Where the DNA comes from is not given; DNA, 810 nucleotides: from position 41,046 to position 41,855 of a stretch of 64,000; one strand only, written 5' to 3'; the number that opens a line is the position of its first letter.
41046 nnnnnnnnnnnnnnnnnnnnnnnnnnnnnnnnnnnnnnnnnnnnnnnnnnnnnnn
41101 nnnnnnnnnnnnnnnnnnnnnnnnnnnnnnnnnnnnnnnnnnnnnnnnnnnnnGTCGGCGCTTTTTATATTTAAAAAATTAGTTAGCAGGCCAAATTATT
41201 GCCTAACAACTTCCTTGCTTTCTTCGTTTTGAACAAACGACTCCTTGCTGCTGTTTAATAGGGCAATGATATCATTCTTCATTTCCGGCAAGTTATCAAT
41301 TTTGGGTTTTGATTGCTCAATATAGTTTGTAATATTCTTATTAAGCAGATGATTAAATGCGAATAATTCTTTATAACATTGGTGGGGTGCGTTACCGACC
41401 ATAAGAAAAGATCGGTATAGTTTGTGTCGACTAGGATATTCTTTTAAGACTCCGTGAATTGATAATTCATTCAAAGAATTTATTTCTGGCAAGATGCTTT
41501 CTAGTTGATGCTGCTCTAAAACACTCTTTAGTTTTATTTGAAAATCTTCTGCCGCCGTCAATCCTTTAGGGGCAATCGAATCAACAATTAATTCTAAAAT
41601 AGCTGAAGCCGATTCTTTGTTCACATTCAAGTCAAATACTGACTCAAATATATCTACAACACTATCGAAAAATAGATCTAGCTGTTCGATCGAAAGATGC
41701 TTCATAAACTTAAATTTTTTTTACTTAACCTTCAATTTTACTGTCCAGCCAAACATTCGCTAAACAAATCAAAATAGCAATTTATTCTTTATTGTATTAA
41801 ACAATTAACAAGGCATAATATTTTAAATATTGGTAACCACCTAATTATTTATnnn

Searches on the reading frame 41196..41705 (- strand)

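Call 4: search_protein_families(library=pfam, proteins=[window:41196-41705:-], max_evalue=0.01)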
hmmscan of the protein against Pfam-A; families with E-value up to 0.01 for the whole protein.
window:41196-41705:- (169 aa): 0 families

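Call 5: search_protein_families(library=padloc, proteins=[window:41196-41705:-], max_evalue=0.01)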
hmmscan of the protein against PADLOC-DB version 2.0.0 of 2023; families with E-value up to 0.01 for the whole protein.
window:41196-41705:- (169 aa): 1 family
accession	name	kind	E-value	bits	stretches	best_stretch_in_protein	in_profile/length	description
PDLC02420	Aga_SIR2-PNTD1-PNTD2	-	0.0031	13.8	1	63-149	599-689/1010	Class I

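Call 6: search_protein_families(library=ncbifam, proteins=[window:41196-41705:-], max_evalue=0.01)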
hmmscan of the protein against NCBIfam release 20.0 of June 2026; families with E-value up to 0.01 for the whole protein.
window:41196-41705:- (169 aa): 0 families
